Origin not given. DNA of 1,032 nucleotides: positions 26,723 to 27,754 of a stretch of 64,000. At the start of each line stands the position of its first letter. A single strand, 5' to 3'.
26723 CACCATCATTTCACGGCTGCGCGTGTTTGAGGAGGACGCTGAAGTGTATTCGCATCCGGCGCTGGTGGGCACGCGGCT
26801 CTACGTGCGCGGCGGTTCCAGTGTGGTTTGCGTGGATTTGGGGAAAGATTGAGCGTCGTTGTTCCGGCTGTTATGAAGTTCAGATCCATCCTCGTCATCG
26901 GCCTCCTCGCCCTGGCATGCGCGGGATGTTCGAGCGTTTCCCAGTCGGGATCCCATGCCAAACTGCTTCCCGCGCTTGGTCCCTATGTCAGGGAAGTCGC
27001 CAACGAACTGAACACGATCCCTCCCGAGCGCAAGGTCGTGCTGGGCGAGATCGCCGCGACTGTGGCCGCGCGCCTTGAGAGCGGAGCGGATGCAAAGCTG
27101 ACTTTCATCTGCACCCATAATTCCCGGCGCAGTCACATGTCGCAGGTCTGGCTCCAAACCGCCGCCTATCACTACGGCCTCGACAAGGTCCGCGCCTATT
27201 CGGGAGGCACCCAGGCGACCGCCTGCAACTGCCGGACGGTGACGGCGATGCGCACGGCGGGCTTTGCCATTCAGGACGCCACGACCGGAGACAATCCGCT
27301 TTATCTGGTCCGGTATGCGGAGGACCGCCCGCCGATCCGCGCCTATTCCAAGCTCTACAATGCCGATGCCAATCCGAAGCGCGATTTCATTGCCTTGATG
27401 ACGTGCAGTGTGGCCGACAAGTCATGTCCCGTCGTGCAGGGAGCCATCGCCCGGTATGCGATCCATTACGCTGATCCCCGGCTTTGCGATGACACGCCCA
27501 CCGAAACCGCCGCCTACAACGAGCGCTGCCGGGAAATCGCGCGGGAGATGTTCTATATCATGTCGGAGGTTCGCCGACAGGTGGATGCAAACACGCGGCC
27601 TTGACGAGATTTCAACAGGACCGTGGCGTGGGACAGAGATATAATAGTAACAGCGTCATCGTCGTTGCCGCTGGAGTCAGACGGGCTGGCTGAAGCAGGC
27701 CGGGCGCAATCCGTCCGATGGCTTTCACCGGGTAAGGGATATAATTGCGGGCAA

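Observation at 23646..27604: Exported three-gene cluster: GCC-motif lipoprotein propeller, PhnD-like/PQQ-propeller fusion, and a signal-peptide-bearing ArsC/LMW-PTP enzyme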

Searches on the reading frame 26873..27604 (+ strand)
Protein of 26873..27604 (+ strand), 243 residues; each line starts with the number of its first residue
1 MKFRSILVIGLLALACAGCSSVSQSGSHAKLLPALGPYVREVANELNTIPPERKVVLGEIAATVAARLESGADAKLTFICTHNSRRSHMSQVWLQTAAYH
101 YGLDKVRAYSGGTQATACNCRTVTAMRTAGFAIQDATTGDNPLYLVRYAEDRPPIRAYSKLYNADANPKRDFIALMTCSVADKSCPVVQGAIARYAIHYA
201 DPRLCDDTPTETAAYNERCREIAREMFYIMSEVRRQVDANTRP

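Call 3: search_protein_families(library=pfam, proteins=[window:26873-27604:+], max_evalue=0.01)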
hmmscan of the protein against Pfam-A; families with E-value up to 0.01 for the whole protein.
window:26873-27604:+ (243 aa): 1 family
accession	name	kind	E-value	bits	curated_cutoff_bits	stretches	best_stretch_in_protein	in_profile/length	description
PF01451.26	LMWPc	-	1.1e-05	26.1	23.2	1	77-135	2-64/144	Low molecular weight phosphotyrosine protein phosphatase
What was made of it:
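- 26873..27604 (+): G3: lipoprotein-type exported ArsC-like enzyme with the LMW-PTP fold, 243 aa. The signal and lipobox are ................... (nt 26873-26929). An N-terminal helical extension of about 55 aa follows. The P-loop is C80-T-H-N-S-R-R-S87 (nt 27110-27133). The relay cysteines are C178 (27404-27406) and C185 (27425-27427), and the acid is D201 (27473-27475). Pfam LMWPc (call 3).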

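Call 4: search_protein_families(library=ncbifam, proteins=[window:26873-27604:+], max_evalue=0.01)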
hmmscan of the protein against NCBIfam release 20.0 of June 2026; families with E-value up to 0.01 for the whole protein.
window:26873-27604:+ (243 aa): 3 families
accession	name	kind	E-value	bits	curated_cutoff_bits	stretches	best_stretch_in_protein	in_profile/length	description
NF010053.0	PRK13530.1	subfamily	2.8e-09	37.4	215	1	76-138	6-64/133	arsenate reductase (thioredoxin)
TIGR02691.1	arsC_pI258_fam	equivalog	6.1e-09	36.2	174.3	1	77-137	2-58/129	arsenate reductase (thioredoxin)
TIGR02689.1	ars_reduc_gluta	equivalog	0.00027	21.1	157.6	1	75-137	2-60/126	arsenate reductase, glutathione/glutaredoxin type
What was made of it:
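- On Thioredoxin-type (LMW-PTP fold) arsenate reductase ArsC: 36.2 bits against a cutoff of 174.3, and 37.4 against 215 (call 4).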

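Call 6: find_homologous_proteins(query=window:26873-27604:+)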
Query window:26873-27604:+ (243 aa): 1401 proteins with E <= 0.001 among 4580 candidates; the best 120 are listed.
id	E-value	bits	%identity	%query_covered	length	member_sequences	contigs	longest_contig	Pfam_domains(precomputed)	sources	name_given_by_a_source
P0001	5.3e-159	545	100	100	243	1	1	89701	PF01451.28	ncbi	-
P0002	1.6e-131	455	83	99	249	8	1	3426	PF01451.28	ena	-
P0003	2.4e-126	438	79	99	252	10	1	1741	PF01451.28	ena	-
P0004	1.5e-125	435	81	96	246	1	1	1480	PF01451.28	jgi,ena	-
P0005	1.9e-125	435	81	99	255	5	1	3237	PF01451.28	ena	-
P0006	2.4e-125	435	79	98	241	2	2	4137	PF01451.28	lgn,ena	-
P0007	3.4e-125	434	78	99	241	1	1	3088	PF01451.28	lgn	-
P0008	4.3e-125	434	78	99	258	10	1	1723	-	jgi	-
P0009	4.5e-125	434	82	97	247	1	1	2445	PF01451.28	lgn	-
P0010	1.3e-124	432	79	98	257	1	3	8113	PF01451.28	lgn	-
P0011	2.7e-124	431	77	98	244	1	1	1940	-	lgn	-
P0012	2.9e-124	431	80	97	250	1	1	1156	PF01451.28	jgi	jgi:protein-tyrosine-phosphatase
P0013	7.5e-124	430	79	98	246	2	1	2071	PF01451.28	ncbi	-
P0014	8.4e-124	430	78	99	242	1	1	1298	PF01451.28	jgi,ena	-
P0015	1.0e-123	429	77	98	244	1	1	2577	PF01451.28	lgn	-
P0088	4.3e-118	411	74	99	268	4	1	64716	PF01451.28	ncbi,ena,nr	ncbi:MAG TPA: protein-tyrosine-phosphatase [Verrucomicrobiae bacterium]|nr:protein-tyrosine-phosphat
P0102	1.1e-117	410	76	96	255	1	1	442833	-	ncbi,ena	-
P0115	3.2e-117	408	78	95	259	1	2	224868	-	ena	-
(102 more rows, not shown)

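Call 7: search_solved_structures(query=window:26873-27604:+, max_evalue=1, show_alignments=3)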
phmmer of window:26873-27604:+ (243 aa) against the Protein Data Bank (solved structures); distinct sequences matched with E-value up to 1: 13.
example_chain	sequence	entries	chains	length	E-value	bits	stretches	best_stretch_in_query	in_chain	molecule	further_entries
1jl3_A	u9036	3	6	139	1.2e-06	31.7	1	76-138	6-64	ARSENATE REDUCTASE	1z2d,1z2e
2ipa_B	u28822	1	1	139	1.7e-05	27.9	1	76-138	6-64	Protein arsC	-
1lju_A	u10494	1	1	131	0.0015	21.5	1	76-138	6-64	arsenate reductase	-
8p5n_A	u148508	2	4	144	0.0022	21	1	75-133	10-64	Low molecular weight phosphatase family protein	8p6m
2cd7_A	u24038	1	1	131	0.0024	20.9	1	76-138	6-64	PROTEIN ARSC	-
1ljl_A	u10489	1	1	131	0.003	20.6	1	76-138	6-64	arsenate reductase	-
1jf8_A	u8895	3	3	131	0.038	17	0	76-138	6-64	arsenate reductase | Protein arsC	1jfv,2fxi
1lk0_A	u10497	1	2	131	0.058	16.4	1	76-138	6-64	arsenate reductase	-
3iht_A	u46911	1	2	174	0.24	14.3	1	38-79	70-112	S-adenosyl-L-methionine methyl transferase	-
1rxe_A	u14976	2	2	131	0.47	13.4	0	76-138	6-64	Arsenate reductase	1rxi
2l19_A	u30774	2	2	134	0.66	12.9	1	75-138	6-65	Arsenate reductase | Glutaredoxin arsenate reductase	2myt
2luo_A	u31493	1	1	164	0.95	12.4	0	75-115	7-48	LOW MOLECULAR WEIGHT PROTEIN-TYROSINE-PHOSPHATASE A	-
1u2p_A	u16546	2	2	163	0.98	12.3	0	75-115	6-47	low molecular weight protein-tyrosine-phosphatase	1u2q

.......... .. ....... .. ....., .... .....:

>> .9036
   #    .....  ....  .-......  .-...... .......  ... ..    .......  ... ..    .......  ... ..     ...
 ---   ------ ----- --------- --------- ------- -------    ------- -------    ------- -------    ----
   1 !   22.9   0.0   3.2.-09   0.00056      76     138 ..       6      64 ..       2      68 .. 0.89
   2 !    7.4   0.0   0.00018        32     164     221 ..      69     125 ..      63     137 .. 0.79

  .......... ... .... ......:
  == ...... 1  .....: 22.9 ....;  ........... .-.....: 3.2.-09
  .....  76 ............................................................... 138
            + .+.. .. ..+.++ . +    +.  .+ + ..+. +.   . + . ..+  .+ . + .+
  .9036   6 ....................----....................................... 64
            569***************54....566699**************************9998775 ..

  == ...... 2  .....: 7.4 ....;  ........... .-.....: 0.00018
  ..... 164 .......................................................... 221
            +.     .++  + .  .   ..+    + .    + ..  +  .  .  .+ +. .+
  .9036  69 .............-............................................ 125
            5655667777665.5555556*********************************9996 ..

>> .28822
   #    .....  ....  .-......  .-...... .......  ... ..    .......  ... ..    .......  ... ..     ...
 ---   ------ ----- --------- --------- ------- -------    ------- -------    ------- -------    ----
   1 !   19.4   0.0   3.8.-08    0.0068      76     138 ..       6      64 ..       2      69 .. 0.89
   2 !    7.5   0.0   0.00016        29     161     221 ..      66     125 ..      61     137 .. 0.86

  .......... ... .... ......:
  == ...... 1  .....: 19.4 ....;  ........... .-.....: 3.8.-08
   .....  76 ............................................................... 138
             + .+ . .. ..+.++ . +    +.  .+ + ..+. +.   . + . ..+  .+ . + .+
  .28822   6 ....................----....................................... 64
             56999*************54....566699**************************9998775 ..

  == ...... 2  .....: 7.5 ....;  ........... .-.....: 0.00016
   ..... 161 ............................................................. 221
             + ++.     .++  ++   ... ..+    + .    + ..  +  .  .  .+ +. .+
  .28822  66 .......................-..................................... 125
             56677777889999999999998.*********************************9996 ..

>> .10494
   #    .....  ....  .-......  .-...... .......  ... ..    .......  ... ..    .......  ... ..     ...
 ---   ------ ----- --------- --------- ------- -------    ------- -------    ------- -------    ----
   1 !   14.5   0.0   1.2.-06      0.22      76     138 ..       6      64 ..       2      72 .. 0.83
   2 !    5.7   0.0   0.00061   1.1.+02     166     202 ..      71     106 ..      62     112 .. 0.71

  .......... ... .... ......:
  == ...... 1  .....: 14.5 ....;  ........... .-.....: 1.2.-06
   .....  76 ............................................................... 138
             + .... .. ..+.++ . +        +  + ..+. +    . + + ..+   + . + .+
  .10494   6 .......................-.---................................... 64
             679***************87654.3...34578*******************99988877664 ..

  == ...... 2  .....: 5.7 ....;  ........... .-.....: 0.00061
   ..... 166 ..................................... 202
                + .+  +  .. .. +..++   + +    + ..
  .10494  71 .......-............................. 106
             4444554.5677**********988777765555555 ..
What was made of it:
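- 26873..27604 (+): NCBIfam ArsC models match below cutoff (call 4). phmmer alignment to B. subtilis ArsC 1jl3 maps C80/C178/C185/D201 onto C10/C82/C89/D105 (call 7).
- On Thioredoxin-type (LMW-PTP fold) arsenate reductase ArsC: C80-THNSR-R86-S87 aligns to C10...R16-S17 of 1jl3 (call 7). C178, C185 and D201 align to C82, C89 and D105 (call 7).
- C80, R85, R86, S87, C178, C185 and D201-P202 align to ArsC C10, R16, S17, C82, C89 and D105 (call 7).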

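Call 8: find_encoding_contigs(protein=P0102, flank=8000, max_places=3)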
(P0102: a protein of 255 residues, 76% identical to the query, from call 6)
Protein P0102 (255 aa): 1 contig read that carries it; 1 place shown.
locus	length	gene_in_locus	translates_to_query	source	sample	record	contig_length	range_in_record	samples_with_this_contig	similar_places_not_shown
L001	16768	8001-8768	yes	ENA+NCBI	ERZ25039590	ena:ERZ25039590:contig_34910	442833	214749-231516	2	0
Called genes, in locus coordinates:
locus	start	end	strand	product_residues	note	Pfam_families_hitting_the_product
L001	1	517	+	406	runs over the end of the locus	PF20583:DUF6786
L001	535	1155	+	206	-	-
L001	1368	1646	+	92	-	-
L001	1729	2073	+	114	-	PF02782:FGGY_C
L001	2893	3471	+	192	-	-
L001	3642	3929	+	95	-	-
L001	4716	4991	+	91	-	-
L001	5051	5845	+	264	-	-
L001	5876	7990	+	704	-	PF12974:Phosphonate-bd, PF01011:PQQ (faint), PF13360:PQQ_2, PF13570:Beta-prop_ACSF4 (faint)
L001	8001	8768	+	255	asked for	-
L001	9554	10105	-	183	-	PF08937:ThsB_TIR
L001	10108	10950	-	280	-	PF20016:ThsA_Macro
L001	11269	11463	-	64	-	-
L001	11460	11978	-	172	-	PF04002:RadC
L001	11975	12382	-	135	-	-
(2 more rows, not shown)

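Call 9: find_encoding_contigs(protein=P0115, flank=8000, max_places=3)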
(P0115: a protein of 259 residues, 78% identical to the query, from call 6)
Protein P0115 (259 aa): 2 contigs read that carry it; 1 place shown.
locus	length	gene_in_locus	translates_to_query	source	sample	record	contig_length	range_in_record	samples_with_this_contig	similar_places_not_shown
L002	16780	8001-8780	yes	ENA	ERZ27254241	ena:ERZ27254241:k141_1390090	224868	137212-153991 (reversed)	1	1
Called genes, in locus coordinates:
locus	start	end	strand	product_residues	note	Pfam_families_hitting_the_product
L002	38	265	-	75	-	PF13396:PLDc_N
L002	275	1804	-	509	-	PF01145:Band_7, PF15975:Flot (weak)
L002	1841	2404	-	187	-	PF25842:NfeD_TM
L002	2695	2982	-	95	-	-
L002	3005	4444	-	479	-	PF01408:GFO_IDH_MocA, PF19051:GFO_IDH_MocA_C2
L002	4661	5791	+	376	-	-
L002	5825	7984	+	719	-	PF12974:Phosphonate-bd, PF13360:PQQ_2, PF13570:Beta-prop_ACSF4 (weak), PF13360:PQQ_2 (weak)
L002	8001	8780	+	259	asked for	-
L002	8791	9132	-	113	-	-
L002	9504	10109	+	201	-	-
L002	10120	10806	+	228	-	PF00578:AhpC-TSA, PF08534:Redoxin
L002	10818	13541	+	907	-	PF07731:Cu-oxidase_2 (faint), PF07732:Cu-oxidase_3, PF25470:DUF7901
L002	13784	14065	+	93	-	-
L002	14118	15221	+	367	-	PF06580:His_kinase, PF02518:HATPase_c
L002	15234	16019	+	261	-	PF00072:Response_reg, PF04397:LytTR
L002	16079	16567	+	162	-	PF06892:Phage_CP76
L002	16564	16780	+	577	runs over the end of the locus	PF12831:FAD_oxidored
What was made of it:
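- One locus has a Redoxin gene and a multicopper oxidase downstream (L002, call 9).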

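Call 10: find_encoding_contigs(protein=P0088, flank=8000, max_places=3)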
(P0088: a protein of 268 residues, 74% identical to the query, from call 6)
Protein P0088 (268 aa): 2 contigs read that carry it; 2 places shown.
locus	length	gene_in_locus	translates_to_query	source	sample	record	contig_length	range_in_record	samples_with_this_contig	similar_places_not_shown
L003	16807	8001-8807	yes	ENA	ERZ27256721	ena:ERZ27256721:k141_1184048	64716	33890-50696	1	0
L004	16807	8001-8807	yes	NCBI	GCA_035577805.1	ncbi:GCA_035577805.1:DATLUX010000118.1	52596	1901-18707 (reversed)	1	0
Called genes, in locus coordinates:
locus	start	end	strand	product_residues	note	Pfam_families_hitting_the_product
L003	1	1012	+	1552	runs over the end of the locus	PF06739:SBBP (faint), PF07679:I-set (faint), PF13895:Ig_2 (faint), PF13927:Ig_3 (weak), PF25852:DUF6242_C (faint)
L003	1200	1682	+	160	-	-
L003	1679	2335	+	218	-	PF13847:Methyltransf_31 (faint), PF08241:Methyltransf_11, PF08242:Methyltransf_12, PF13649:Methyltransf_25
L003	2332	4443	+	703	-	PF22842:Pel9A-like_beta_helix (faint), PF13229:Beta_helix (faint)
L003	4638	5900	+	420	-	-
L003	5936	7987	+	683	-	PF12974:Phosphonate-bd, PF01011:PQQ (faint), PF13360:PQQ_2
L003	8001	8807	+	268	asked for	PF01451:LMWPc (weak)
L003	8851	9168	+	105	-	-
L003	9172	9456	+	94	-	-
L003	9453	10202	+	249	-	PF07040:DUF1326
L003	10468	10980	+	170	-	-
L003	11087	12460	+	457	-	PF01408:GFO_IDH_MocA, PF22725:GFO_IDH_MocA_C3 (faint), PF19051:GFO_IDH_MocA_C2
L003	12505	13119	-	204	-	-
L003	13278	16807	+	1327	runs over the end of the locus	PF17803:Cadherin_4, PF17892:Cadherin_5, PF17963:Big_9, PF17803:Cadherin_4, PF17892:Cadherin_5, PF17963:Big_9, PF17803:Cadherin_4, PF17803:Cadherin_4, +20 more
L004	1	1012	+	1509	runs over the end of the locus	PF06739:SBBP (faint), PF06832:BiPBP_C (faint), PF07679:I-set (faint), PF13895:Ig_2 (faint), PF13927:Ig_3 (weak), PF25852:DUF6242_C (faint)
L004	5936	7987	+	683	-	PF12974:Phosphonate-bd, PF01011:PQQ (faint), PF13360:PQQ_2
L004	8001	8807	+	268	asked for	PF01451:LMWPc (weak)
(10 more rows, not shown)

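Call 17: find_related_loci(query=window:26873-27604:+, collection=genome_contigs, flank=6000)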
Query window:26873-27604:+ (243 aa) in genome_contigs; peptide patterns used: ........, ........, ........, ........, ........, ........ (x = any residue, [..] = any of these).
93 stretches matched a pattern; 13 encode a relative of the query (tblastn E <= 1e-3); 13 distinct loci.
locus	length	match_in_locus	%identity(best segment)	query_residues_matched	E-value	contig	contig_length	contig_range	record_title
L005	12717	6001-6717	79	3-241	1e-129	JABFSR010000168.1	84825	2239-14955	MAG: Verrucomicrobia bacterium isolate WB-IL-17 seq_77, whole genome shotgun sequence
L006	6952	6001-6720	77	3-242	3e-127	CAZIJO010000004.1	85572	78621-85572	MAG TPA_asm: uncultured Bifidobacterium sp. isolate SRP287453_co1_106 genome assembly, contig: NODE_344_length_85572_cov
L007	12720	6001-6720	74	3-242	5e-125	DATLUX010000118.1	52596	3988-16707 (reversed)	MAG TPA_asm: Verrucomicrobiia bacterium isolate SMAG_U13177 k141_541970, whole genome shotgun sequence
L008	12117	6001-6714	73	2-239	3e-121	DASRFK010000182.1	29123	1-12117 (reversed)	MAG TPA_asm: Verrucomicrobiia bacterium isolate SMAG_U10030 k141_1064293, whole genome shotgun sequence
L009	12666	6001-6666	77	17-238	8e-118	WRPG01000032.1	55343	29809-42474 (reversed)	MAG: Limisphaerales bacterium isolate X3_MaxBin.016 scaffold_413, whole genome shotgun sequence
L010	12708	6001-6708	71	3-235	3e-117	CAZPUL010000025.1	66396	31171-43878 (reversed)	MAG TPA_asm: uncultured Verrucomicrobiota bacterium isolate binchicken_co199_144 genome assembly, contig: NODE_523_lengt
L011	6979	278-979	71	2-235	2e-116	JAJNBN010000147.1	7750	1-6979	MAG: Verrucomicrobia bacterium isolate C_No_T20_B_bin.127 scaffold_8984, whole genome shotgun sequence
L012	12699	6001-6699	71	3-235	3e-116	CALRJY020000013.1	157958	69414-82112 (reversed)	MAG: Chitinophaga pinensis isolate JJ-GEL11-19-2-m1-bin235 genome assembly, contig: JJ-R1525-126-C39, whole genome shotg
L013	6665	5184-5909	71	3-243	1e-115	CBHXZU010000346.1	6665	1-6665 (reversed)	MAG TPA_asm: uncultured Prosthecobacter sp. isolate ERR14722427_binner13_Refined_15 genome assembly, contig: ERZ27336822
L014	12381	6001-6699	70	3-235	2e-111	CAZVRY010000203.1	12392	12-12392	MAG TPA_asm: uncultured Verrucomicrobiota bacterium isolate SRP323723_co1_127 genome assembly, contig: NODE_4314_length_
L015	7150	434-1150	55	6-235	2e-88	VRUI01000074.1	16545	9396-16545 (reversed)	MAG: Planctomycetota bacterium isolate MohnsGC08_bin187 NODE_74_length_16545_cov_45.532184, whole genome shotgun sequenc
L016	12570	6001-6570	47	46-234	1e-55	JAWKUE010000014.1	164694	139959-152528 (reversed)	MAG: Planctomycetaceae bacterium isolate ABC2.145 ABC2.145.fa-14, whole genome shotgun sequence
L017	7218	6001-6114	76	206-243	8e-14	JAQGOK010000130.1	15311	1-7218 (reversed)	MAG: Chthoniobacter sp. isolate RYN_611 scaffold_219876, whole genome shotgun sequence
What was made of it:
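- Tried and rejected: The genome_contigs scan was run with a single protein and so reached only 13 close loci (call 17).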

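Call 22: search_protein_representatives(protein=window:26873-27604:+)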
Query: 243 residues. Proteins with E-value up to 0.001 (for the whole library): 1532; up to 1e-10: 1137; up to 1e-30: 465. The best 150 are listed.
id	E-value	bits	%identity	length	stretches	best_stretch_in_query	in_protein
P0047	1.2e-120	417.7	77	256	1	5-239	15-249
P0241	4.2e-105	366.9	72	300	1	5-236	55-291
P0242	1.8e-87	309.2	57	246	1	5-239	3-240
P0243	1.4e-69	250.7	49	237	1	26-237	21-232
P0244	2.1e-69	250.1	55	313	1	22-231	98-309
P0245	2.1e-61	224.0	46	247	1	21-234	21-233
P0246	1.6e-60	221.1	50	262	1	27-236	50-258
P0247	6.6e-60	219.0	69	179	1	6-155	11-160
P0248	8.5e-59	215.4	49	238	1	33-235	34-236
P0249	4.9e-58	212.9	46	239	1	6-236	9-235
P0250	1.9e-57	211.0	48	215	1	31-234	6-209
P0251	2.5e-57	210.6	44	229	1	20-236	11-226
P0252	2.2e-56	207.5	47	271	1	24-234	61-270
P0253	9.9e-56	205.4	45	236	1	19-236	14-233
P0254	2.0e-54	201.1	48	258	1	29-235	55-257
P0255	2.9e-54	200.6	46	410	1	26-234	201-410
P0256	6.9e-54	199.4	45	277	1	29-234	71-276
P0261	1.1e-52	195.4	41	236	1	1-232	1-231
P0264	9.7e-52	192.3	44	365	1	38-239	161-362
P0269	7.0e-51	189.5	45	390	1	27-233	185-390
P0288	2.0e-48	181.5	42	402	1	29-235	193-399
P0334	1.7e-44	168.6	40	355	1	35-234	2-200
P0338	5.3e-44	167.0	45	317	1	47-233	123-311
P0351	3.4e-43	164.4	41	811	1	33-233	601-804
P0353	4.3e-43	164.0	41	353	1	24-233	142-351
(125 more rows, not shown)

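Call 24: search_dna_similar(query=window:26873-27604:+, collection=plasmids, mode=protein, max_rows=25)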
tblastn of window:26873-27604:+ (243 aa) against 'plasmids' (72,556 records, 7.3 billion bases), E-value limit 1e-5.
Records with a match: 9; places in all: 10; records where one place covers at least 80% of the query: 4.
Best place of each record, by identity: <60% 9.
By first word of the organism name: Chondrinema 2; Alicyclobacillus 2; Fulvitalea 1; Flammeovirga 1; Persicobacter 1; Empedobacter 1; Rubrobacter 1.
By predicted mobility (MOB-suite, as given by PLSDB): non-mobilizable 9.
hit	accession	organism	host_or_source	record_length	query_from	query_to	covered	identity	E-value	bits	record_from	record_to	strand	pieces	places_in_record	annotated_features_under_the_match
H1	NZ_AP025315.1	Fulvitalea axinellae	-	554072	30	234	84%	44.9%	2e-52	189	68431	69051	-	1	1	protein-tyrosine-phosphatase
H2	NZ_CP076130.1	Flammeovirga kamogawensis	single bacterial isolate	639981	28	233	85%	43.2%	4e-52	188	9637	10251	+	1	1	protein-tyrosine-phosphatase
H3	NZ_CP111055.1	Chondrinema litorale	Seaweed,red alga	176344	35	234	82%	44.0%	1e-52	189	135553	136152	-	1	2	protein-tyrosine-phosphatase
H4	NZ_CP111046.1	Chondrinema litorale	Seaweed,red alga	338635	35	233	82%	43.2%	8e-51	184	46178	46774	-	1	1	protein-tyrosine-phosphatase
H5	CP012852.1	Persicobacter sp. JZB09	cell culture,soil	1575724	49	235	77%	42.2%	2e-43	162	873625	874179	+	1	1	none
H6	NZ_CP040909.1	Empedobacter falsenii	Homo sapiens,feces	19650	52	235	76%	38.0%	1e-40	155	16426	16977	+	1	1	protein-tyrosine-phosphatase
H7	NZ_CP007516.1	Rubrobacter radiotolerans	-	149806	66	225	66%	27.8%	3e-7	58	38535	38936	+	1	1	arsenate reductase ArsC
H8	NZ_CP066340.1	Alicyclobacillus sp. SO9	-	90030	78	225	61%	29.1%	2e-6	56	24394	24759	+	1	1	arsC: arsenate reductase (thioredoxin)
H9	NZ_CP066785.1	Alicyclobacillus sp. ALC3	cell culture,acid mine drainage sediment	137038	76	233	65%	26.9%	3e-6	55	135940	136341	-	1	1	arsC: arsenate reductase (thioredoxin)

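Call 25: get_annotated_region(hit=H6, flank=5000)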
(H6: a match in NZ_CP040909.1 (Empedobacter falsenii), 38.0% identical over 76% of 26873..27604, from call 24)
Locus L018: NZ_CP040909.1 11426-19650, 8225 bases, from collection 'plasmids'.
description: Empedobacter falsenii strain 1681-1 plasmid p1681-tetX, complete sequence
organism: Empedobacter falsenii (NCBI taxid 343874)
taxonomy: Bacteria; Bacteroidota; Flavobacteriia; Flavobacteriales; Weeksellaceae; Empedobacter; Empedobacter falsenii
host: -; source: Homo sapiens,feces; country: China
typing (MOB-suite, as given by PLSDB): non-mobilizable
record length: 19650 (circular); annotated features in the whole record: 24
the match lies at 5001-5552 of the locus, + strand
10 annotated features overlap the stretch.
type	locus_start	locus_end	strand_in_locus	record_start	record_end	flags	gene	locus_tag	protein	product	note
CDS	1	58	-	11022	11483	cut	-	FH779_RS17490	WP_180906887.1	hypothetical protein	-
CDS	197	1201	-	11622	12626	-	-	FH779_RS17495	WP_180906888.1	replication initiation protein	GO:0006270 - DNA replication initiation [Evidence IEA]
CDS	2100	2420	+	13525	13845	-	-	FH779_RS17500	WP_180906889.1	DUF1778 domain-containing protein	-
CDS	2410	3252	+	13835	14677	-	-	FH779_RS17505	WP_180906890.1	relaxase/mobilization nuclease domain-containing protein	-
CDS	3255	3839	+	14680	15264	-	-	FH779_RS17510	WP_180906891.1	hypothetical protein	-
CDS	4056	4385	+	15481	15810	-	-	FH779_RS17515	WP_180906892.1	metalloregulator ArsR/SmtB family transcription factor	GO:0006355 - regulation of DNA-templated transcription [Evidence IEA]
CDS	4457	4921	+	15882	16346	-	-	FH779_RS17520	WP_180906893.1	DUF6428 family protein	-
CDS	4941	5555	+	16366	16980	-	-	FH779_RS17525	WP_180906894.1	protein-tyrosine-phosphatase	-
CDS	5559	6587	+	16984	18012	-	arsB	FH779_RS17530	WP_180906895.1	ACR3 family arsenite efflux transporter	-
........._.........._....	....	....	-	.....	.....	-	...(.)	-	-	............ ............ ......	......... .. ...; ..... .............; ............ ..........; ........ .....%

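Call 26: get_annotated_region(hit=H1, flank=5000)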
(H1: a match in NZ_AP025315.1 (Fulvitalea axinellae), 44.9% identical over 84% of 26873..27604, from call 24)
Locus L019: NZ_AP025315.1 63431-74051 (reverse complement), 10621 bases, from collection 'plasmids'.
description: Fulvitalea axinellae strain DSM 100852 plasmid pFA1, complete sequence
organism: Fulvitalea axinellae (NCBI taxid 1182444)
taxonomy: Bacteria; Bacteroidota; Cytophagia; Cytophagales; Persicobacteraceae; Fulvitalea; Fulvitalea axinellae
host: -; source: -; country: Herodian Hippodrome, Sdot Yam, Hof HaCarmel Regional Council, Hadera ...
typing (MOB-suite, as given by PLSDB): non-mobilizable
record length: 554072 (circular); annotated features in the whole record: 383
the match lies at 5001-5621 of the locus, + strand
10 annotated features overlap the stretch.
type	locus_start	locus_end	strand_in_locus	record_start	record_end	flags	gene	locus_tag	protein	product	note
CDS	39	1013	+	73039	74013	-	argC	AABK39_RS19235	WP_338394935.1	N-acetyl-gamma-glutamyl-phosphate reductase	GO:0006592 - ornithine biosynthetic process [Evidence IEA]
CDS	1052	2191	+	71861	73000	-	-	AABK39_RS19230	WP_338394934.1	aminotransferase class III-fold pyridoxal phosphate-dependent enzyme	-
CDS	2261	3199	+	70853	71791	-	-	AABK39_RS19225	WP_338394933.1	N-acetylornithine carbamoyltransferase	GO:0042450 - arginine biosynthetic process via ornithine [Evidence IEA]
CDS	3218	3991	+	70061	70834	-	argB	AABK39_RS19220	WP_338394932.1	acetylglutamate kinase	GO:0006592 - ornithine biosynthetic process [Evidence IEA]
CDS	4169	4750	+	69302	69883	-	-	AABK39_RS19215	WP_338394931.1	DUF4251 domain-containing protein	-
CDS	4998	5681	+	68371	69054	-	-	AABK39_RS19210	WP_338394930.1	protein-tyrosine-phosphatase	-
CDS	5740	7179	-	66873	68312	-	-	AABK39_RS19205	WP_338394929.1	sulfatase-like hydrolase/transferase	-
CDS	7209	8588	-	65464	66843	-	-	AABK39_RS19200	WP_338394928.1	sulfatase-like hydrolase/transferase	-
CDS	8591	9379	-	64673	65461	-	-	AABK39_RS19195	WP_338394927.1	hypothetical protein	-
CDS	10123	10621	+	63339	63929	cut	nrfH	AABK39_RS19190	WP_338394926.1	cytochrome c nitrite reductase small subunit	GO:0022900 - electron transport chain [Evidence IEA]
